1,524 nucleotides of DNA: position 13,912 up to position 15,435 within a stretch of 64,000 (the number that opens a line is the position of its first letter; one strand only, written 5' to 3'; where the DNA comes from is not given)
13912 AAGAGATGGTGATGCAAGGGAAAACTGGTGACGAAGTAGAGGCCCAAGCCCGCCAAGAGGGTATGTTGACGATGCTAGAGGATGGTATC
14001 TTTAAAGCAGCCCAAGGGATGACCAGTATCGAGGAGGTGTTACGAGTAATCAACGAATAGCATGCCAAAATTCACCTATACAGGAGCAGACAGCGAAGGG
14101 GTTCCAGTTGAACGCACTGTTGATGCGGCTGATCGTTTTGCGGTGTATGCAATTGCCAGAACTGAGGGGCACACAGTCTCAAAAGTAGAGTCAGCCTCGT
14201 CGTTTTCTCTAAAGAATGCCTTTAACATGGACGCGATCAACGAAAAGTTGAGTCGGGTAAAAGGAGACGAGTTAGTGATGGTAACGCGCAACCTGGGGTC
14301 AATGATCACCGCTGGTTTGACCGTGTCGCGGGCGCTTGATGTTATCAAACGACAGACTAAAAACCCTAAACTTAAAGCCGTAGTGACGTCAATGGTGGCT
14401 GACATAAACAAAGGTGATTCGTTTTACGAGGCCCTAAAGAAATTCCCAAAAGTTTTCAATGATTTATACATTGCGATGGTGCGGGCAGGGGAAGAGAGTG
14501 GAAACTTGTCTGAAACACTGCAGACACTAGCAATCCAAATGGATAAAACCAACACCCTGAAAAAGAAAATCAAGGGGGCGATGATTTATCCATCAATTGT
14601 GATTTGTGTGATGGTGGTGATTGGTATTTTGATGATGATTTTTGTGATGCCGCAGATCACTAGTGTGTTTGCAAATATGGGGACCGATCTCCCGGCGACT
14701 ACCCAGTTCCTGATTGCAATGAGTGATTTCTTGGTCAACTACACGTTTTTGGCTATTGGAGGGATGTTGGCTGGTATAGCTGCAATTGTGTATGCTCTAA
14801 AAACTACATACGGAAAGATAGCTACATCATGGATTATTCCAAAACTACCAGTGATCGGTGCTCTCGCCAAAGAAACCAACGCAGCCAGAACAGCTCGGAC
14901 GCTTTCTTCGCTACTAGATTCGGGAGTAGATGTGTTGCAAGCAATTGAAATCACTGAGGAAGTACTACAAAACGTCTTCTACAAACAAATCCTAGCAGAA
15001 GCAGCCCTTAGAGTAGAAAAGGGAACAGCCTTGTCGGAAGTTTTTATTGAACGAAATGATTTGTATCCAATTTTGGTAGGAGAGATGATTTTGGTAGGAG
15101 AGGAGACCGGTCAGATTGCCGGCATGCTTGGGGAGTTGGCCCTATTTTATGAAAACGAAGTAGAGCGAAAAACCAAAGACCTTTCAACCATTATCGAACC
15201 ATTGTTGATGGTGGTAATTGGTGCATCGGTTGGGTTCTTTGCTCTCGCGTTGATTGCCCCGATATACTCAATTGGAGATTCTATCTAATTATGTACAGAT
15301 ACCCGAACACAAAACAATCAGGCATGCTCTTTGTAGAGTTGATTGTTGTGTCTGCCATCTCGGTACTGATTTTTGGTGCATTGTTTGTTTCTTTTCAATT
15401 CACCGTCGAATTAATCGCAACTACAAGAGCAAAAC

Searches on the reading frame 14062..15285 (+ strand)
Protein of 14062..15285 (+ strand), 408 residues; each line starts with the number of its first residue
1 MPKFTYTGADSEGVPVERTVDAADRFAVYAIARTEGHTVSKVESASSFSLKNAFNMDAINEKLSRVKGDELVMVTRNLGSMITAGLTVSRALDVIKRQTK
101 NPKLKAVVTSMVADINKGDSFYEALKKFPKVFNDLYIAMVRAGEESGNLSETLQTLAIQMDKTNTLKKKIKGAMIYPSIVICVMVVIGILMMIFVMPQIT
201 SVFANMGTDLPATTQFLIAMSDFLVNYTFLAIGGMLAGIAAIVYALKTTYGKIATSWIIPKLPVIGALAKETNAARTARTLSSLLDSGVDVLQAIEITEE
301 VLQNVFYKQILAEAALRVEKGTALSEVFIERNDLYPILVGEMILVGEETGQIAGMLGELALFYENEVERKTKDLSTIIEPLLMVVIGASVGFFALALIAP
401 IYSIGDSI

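Call 47: search_protein_families(library=pfam, proteins=[window:14062-15285:+], max_evalue=0.001)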
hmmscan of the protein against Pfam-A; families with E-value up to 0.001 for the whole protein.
window:14062-15285:+ (408 aa): 1 family
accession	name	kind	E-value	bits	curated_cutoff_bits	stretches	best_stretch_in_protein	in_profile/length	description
PF00482.28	T2SSF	-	3.7e-58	195.4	25.2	2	75-197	2-125/125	Type II secretion system (T2SS), protein F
